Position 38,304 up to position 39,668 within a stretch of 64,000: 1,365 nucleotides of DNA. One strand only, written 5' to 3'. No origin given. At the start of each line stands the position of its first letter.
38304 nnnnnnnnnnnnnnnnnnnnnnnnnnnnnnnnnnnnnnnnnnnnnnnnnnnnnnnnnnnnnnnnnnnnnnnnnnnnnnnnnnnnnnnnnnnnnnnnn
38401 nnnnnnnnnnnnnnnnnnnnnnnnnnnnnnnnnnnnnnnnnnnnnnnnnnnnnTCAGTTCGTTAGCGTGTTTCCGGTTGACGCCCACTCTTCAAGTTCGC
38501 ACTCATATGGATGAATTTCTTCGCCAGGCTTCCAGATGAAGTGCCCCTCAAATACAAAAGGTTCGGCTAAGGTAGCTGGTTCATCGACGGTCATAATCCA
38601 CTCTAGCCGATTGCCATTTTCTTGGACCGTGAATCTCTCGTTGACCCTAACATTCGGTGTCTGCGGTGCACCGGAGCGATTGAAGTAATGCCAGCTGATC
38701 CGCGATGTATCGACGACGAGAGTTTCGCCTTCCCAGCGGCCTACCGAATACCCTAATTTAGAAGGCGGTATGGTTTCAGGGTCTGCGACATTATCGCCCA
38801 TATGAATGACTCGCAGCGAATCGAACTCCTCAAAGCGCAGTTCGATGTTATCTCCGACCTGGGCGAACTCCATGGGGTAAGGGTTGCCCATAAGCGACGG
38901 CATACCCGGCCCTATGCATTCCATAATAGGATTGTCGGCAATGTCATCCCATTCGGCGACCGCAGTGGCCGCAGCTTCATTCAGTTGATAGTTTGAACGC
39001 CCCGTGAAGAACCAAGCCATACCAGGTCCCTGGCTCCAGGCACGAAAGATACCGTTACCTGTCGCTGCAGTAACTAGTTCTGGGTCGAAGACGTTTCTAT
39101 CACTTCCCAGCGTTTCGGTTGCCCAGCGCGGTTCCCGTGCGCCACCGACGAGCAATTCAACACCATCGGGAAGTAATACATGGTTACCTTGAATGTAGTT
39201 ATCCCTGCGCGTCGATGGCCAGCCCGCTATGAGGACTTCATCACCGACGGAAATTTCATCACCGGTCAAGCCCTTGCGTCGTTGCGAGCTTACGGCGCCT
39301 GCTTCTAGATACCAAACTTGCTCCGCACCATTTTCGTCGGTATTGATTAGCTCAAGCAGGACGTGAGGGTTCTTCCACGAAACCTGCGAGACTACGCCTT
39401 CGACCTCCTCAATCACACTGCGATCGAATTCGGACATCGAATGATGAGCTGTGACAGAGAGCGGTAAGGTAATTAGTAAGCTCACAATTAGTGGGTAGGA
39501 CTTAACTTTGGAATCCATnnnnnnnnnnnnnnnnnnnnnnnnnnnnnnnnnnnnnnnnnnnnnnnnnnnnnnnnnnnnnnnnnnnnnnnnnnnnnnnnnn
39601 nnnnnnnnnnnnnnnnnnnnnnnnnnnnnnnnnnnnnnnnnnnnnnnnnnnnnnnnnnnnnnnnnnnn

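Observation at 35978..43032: Seven-gene, fully exported locus built around four paralogous His-His-N-terminus proteins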

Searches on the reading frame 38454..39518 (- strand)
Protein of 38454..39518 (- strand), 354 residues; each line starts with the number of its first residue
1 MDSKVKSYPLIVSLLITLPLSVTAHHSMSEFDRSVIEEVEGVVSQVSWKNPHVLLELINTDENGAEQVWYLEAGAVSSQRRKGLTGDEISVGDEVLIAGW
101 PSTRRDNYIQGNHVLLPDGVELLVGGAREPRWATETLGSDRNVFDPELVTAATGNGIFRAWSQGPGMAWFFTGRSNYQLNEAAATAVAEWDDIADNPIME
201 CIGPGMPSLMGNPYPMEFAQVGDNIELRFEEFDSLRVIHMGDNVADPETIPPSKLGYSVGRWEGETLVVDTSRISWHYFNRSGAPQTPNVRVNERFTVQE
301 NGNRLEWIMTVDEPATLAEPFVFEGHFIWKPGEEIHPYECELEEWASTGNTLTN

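Call 3: search_protein_families(library=pfam, proteins=[window:38454-39518:-], max_evalue=0.1)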
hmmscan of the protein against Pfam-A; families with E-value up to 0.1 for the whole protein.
window:38454-39518:- (354 aa): 1 family
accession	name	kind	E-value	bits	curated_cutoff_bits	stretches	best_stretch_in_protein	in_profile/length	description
PF19649.4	DUF6152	-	2e-18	66.7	27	1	17-103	4-90/98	Family of unknown function (DUF6152)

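Call 4: search_protein_families(library=ncbifam, proteins=[window:38454-39518:-], max_evalue=0.1)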
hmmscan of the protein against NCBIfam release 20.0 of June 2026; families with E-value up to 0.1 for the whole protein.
window:38454-39518:- (354 aa): 0 families

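Call 7: find_homologous_proteins(query=window:38454-39518:-)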
Query window:38454-39518:- (354 aa): 930 proteins with E <= 0.001 among 4856 candidates; the best 120 are listed.
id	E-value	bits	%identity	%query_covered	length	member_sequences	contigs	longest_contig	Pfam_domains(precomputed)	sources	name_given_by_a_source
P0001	5.5e-242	820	100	100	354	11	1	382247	PF19649.5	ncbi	ncbi:MAG: DUF6152 family protein [Candidatus Rariloculaceae bacterium]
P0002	2.7e-206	703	86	99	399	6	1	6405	PF19649.5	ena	-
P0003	1.7e-197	674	83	99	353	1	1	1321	PF19649.5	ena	-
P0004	4.9e-184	630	76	100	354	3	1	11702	PF19649.5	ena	-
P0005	1.1e-183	628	75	100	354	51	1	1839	PF19649.5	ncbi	-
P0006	1.6e-183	628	76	99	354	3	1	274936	PF19649.5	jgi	jgi:hypothetical protein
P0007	1.9e-183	628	76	100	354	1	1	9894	PF19649.5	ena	-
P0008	5.2e-182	623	74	100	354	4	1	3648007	PF19649.5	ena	-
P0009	8.1e-181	619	75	100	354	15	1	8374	PF19649.5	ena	-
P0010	6.8e-179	613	76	95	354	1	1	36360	PF19649.5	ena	-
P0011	8.3e-179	612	74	97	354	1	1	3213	PF19649.5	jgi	-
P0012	1.1e-178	612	76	97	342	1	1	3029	PF19649.5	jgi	-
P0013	2.2e-178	611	75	97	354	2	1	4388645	PF19649.5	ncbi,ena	-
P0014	3.7e-178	610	76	97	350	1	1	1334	PF19649.5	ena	-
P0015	5.5e-178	610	75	97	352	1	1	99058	PF19649.5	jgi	jgi:hypothetical protein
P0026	1.8e-168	578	71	97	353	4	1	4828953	PF19649.5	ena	-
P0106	1.5e-133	464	63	91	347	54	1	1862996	PF19649.5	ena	-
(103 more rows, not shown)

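Call 8: search_solved_structures(query=window:38454-39518:-, max_evalue=10)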
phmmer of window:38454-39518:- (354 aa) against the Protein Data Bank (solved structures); distinct sequences matched with E-value up to 10: 1.
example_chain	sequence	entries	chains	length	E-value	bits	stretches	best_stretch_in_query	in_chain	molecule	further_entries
9irf_A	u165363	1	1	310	1.6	10.9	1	242-284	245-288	CRISPR-associated protein Csy2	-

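Call 11: find_encoding_contigs(protein=P0001, flank=10000, max_places=3)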
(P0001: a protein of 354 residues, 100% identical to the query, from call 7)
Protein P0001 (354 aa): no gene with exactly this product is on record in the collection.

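Call 12: find_encoding_contigs(protein=P0008, flank=10000, max_places=3)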
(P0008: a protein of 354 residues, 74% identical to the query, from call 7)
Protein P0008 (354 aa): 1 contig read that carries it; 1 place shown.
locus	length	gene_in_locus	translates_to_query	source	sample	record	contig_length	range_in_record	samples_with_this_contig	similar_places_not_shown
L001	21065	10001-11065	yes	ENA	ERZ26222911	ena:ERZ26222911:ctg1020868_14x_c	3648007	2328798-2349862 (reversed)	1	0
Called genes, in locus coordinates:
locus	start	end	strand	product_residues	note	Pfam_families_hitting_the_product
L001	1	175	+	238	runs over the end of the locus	PF03992:ABM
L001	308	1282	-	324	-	PF11918:Peptidase_S41_N, PF03572:Peptidase_S41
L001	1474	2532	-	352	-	PF00753:Lactamase_B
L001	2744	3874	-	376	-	PF07995:GSDH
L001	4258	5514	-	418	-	PF08450:SGL (faint), PF13449:Phytase-like (faint), PF01436:NHL (weak)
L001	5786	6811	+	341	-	PF19649:DUF6152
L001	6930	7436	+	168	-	PF00111:Fer2, PF13085:Fer2_3 (weak), PF01799:Fer2_2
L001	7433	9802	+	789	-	PF20256:MoCoBD_2, PF02738:MoCoBD_1, PF20256:MoCoBD_2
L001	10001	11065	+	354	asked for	PF19649:DUF6152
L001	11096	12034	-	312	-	PF00753:Lactamase_B, PF23023:Anti-Pycsar_Apyc1 (weak), PF19583:ODP (weak)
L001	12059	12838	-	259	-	PF00106:adh_short, PF13561:adh_short_C2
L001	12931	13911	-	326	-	PF23023:Anti-Pycsar_Apyc1, PF00753:Lactamase_B, PF12706:Lactamase_B_2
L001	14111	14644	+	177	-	PF19649:DUF6152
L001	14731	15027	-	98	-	-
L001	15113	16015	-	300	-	PF03976:PPK2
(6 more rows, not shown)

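Call 13: find_encoding_contigs(protein=P0013, flank=10000, max_places=2)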
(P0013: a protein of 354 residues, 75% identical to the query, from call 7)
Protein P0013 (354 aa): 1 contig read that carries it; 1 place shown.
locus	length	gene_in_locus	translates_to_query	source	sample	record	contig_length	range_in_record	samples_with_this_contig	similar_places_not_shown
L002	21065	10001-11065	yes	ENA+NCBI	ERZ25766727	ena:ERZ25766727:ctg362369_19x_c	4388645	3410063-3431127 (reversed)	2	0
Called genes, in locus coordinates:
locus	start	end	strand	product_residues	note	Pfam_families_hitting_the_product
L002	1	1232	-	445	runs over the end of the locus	PF05496:RuvB_N, PF00004:AAA, PF16193:AAA_assoc_2, PF12002:MgsA_C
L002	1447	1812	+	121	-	PF19649:DUF6152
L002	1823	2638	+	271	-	-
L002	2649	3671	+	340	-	PF19649:DUF6152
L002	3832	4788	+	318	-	PF22301:AUDH_beta_propeller (faint), PF01839:FG-GAP (faint), PF13517:FG-GAP_3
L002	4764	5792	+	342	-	PF19649:DUF6152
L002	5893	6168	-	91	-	PF05292:MCD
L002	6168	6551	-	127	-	PF05292:MCD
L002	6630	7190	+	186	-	PF04542:Sigma70_r2, PF07638:Sigma70_ECF (weak), PF04545:Sigma70_r4, PF08281:Sigma70_r4_2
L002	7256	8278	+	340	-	PF16220:DUF4880 (weak), PF04773:FecR, PF16344:FecR_C (weak)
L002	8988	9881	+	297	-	PF00135:COesterase, PF20434:BD-FAE, PF07859:Abhydrolase_3, PF01738:DLH (faint), PF00326:Peptidase_S9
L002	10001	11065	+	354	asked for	PF19649:DUF6152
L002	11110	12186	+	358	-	PF19649:DUF6152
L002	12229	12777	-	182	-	PF08808:RES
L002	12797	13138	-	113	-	-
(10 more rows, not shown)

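Call 14: find_encoding_contigs(protein=P0026, flank=10000, max_places=2)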
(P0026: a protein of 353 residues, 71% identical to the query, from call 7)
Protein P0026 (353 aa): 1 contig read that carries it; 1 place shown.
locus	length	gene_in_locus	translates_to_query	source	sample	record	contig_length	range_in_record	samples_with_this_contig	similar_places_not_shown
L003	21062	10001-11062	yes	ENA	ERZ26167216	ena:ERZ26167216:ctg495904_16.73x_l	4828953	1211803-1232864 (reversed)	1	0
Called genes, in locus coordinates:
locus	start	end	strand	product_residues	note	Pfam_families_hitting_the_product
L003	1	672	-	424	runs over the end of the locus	PF00872:Transposase_mut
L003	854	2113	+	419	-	PF00872:Transposase_mut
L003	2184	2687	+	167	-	PF06291:Lambda_Bor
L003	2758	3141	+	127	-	-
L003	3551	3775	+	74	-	PF14333:DUF4389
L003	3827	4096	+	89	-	-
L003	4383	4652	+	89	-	-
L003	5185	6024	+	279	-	PF00561:Abhydrolase_1 (weak)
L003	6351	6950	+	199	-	-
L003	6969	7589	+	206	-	-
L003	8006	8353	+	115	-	PF07228:SpoIIE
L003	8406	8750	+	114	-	PF01740:STAS, PF13466:STAS_2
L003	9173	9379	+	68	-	PF00069:Pkinase (weak)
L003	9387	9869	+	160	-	PF04191:PEMT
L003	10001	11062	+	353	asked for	PF19649:DUF6152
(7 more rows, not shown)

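Call 15: find_encoding_contigs(protein=P0106, flank=10000, max_places=2)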
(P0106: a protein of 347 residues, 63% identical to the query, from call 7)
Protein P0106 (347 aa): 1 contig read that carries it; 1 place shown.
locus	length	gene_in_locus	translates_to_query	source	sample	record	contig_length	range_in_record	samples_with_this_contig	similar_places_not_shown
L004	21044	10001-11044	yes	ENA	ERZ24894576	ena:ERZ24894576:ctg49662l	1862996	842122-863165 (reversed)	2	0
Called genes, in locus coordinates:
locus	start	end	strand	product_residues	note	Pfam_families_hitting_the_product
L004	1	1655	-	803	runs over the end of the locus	PF01315:Ald_Xan_dh_C, PF02738:MoCoBD_1, PF20256:MoCoBD_2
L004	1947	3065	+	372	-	PF00174:Oxidored_molyb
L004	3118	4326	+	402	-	PF00067:p450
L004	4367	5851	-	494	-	PF00474:SSF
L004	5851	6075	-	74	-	-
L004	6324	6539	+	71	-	-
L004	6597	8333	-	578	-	PF17425:Arylsulfotran_N (weak), PF05935:Arylsulfotrans, PF14269:Arylsulfotran_2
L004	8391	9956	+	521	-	PF05935:Arylsulfotrans (weak)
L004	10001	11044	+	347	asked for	PF19649:DUF6152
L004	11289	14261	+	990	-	PF07715:Plug, PF00593:TonB_dep_Rec_b-barrel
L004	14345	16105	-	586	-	PF07969:Amidohydro_3, PF01979:Amidohydro_1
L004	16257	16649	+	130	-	PF19649:DUF6152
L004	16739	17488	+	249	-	-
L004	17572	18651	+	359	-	PF19649:DUF6152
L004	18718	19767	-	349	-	PF19649:DUF6152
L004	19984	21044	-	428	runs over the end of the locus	PF00266:Aminotran_5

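Call 37: find_related_loci(query=A3, collection=genome_contigs, flank=10000)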
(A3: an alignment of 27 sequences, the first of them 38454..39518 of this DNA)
Query A3 (354 aa) in genome_contigs; peptide patterns used: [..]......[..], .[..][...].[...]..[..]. (x = any residue, [..] = any of these).
61 stretches matched a pattern; 36 encode a relative of the query (tblastn E <= 1e-3); 36 distinct loci.
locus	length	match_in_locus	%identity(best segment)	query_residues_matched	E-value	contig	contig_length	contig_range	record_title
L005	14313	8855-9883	73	11-354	3e-176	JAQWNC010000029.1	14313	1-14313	MAG: Arenicellaceae bacterium isolate cluster2_bin.169 k141_2494772, whole genome shotgun sequence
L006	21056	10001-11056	74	7-354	4e-176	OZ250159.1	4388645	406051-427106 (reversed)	MAG: Candidatus Rariloculaceae bacterium isolate d7988692-1f91-4a51-bf50-90d1cd8d1283 genome assembly, chromosome: 1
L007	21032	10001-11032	75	10-354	1e-170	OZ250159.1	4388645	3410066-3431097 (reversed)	MAG: Candidatus Rariloculaceae bacterium isolate d7988692-1f91-4a51-bf50-90d1cd8d1283 genome assembly, chromosome: 1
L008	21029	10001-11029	73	11-354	6e-168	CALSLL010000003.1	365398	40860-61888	MAG: uncultured Arenicellaceae bacterium isolate A_MB46 genome assembly, contig: contig_11773_A_MB46, whole genome shotg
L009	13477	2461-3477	70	12-354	1e-164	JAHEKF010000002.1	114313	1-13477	MAG: Rhodospirillaceae bacterium isolate Ww577 NODE_139_length_114313_cov_7.639607, whole genome shotgun sequence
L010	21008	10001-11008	72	17-354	3e-163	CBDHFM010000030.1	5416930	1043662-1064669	MAG: Vicinamibacterales bacterium isolate 1df3f988-940b-40e8-83c1-45d71c881355 genome assembly, contig: chromosome_14, w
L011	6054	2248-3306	65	1-354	1e-160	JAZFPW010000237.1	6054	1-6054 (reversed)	MAG: Gammaproteobacteria bacterium isolate MT2bin.14 MT2bin.14_237, whole genome shotgun sequence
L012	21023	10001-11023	67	10-352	7e-157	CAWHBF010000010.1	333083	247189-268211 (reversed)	MAG: uncultured Acidobacteriota bacterium isolate MFD00962.bin.1.54 genome assembly, contig: contig_166247, whole genome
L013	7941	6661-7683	67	10-352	5e-156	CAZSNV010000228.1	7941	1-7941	MAG TPA_asm: uncultured Gemmatimonadaceae bacterium isolate SRP136066_co1_116 genome assembly, contig: NODE_13755_length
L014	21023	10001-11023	66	10-352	6e-155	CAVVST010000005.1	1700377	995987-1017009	MAG: uncultured Acidobacteriota bacterium isolate MFD02840.bin.2.185 genome assembly, contig: contig_352, whole genome s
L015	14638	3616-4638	66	10-352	3e-151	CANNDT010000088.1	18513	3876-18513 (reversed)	MAG: Acidobacteria bacterium isolate ZH-3nov15-179 genome assembly, contig: ZH-3nov15-C3312, whole genome shotgun sequen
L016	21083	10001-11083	62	2-352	2e-141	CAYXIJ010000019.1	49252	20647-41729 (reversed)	MAG TPA_asm: uncultured Gammaproteobacteria bacterium isolate SRP077602_co11_557 genome assembly, contig: NODE_483_lengt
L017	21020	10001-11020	60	11-352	4e-139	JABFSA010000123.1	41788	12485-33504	MAG: Acidobacteria bacterium isolate S-RSF-IL-07 seq_141, whole genome shotgun sequence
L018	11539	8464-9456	61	10-343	5e-135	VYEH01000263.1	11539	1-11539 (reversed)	MAG: Proteobacteria bacterium isolate SB0676_bin_28 NODE_2200_length_11539_cov_4.886973, whole genome shotgun sequence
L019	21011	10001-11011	60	5-343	7e-134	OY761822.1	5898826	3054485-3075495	MAG: Gammaproteobacteria bacterium isolate 26270776-605d-492c-ad89-c005c466fdfd genome assembly, chromosome: 1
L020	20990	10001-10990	61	13-343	2e-132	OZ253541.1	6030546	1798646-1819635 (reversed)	MAG: Candidatus Rariloculaceae bacterium isolate 9a525eeb-f008-4404-a84b-82d39665a360 genome assembly, chromosome: 1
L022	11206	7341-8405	54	4-354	2e-131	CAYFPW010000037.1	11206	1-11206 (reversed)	MAG TPA_asm: uncultured Steroidobacteraceae bacterium isolate ERP107066_co1_139 genome assembly, contig: NODE_4980_lengt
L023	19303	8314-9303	57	12-343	1e-128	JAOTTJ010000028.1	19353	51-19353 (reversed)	MAG: Gammaproteobacteria bacterium isolate 13_July_SF_Bin11 13_July_SF_Bin11_scaffold_939_c1, whole genome shotgun seque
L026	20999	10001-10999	55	10-344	8e-124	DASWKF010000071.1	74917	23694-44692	MAG TPA_asm: Gammaproteobacteria bacterium isolate SMAG_U2915 k141_1269448, whole genome shotgun sequence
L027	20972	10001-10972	58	19-343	2e-120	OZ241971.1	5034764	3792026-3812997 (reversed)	MAG: Candidatus Rariloculaceae bacterium isolate 10a0c7d6-6ede-4db6-943a-c409cb9c6a76 genome assembly, chromosome: 1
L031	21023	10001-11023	51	10-344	5e-108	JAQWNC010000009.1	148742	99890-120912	MAG: Arenicellaceae bacterium isolate cluster2_bin.169 k141_1303218, whole genome shotgun sequence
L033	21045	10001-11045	74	6-354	8e-161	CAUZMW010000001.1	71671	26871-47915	MAG: Gammaproteobacteria bacterium isolate CB6_Bottom.41 genome assembly, contig: Ga0310122_10000055, whole genome shotg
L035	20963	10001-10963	48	21-344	3e-96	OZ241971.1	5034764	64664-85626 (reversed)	MAG: Candidatus Rariloculaceae bacterium isolate 10a0c7d6-6ede-4db6-943a-c409cb9c6a76 genome assembly, chromosome: 1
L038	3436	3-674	54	120-344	2e-73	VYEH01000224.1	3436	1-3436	MAG: Proteobacteria bacterium isolate SB0676_bin_28 NODE_11456_length_3436_cov_4.194025, whole genome shotgun sequence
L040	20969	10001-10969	36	10-341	7e-54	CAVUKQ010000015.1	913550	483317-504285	MAG: uncultured Gammaproteobacteria bacterium isolate MFD00392.bin.2.65 genome assembly, contig: contig_9486, whole geno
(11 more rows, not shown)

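Call 50: search_protein_families(library=pfam, alignment_id=A5, max_evalue=0.00001)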
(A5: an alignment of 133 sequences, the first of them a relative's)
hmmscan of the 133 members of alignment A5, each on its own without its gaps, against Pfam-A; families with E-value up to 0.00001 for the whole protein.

A. member 1, L005:4947-5873:- (308 aa): 5 families
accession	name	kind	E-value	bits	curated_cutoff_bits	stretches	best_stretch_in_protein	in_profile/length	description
PF20434.5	BD-FAE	-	3.5e-61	206.9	26.8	1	62-266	1-213/215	BD-FAE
PF07859.19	Abhydrolase_3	-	2e-22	80.4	25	1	76-286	1-207/210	alpha/beta hydrolase fold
PF00326.27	Peptidase_S9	-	1.4e-14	54.6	22.6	1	220-307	120-210/213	Prolyl oligopeptidase family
PF00135.34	COesterase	-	2e-13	50.6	27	1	42-166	80-206/515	Carboxylesterase family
PF01738.24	DLH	-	4e-08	33.6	21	0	181-286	119-187/217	Dienelactone hydrolase family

B. families by the number of members that match (of 133 scanned): 105 families (the first 25 are shown)
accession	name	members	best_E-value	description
PF01436.27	NHL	6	9.9e-16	NHL repeat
PF05935.17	Arylsulfotrans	5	2.2e-58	Arylsulfotransferase (ASST)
PF00884.28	Sulfatase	5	1.9e-53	Sulfatase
PF16347.10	SGSH_C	5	7.6e-16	N-sulphoglucosamine sulphohydrolase, C-terminal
PF01738.24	DLH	4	6.7e-40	Dienelactone hydrolase family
PF17170.10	DUF5128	4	1.6e-08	6-bladed beta-propeller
PF08450.18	SGL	4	6.8e-08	SMP-30/Gluconolactonase/LRE-like region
PF01425.27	Amidase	3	5.4e-100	Amidase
PF20434.5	BD-FAE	3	1.3e-63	BD-FAE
PF07690.21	MFS_1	3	1.9e-50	Major Facilitator Superfamily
PF04909.20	Amidohydro_2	3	1.1e-44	Amidohydrolase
PF07859.19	Abhydrolase_3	3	2e-22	alpha/beta hydrolase fold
PF00083.30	Sugar_tr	3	1.9e-16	Sugar (and other) transporter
PF00326.27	Peptidase_S9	3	7.6e-15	Prolyl oligopeptidase family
PF00135.34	COesterase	3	2e-13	Carboxylesterase family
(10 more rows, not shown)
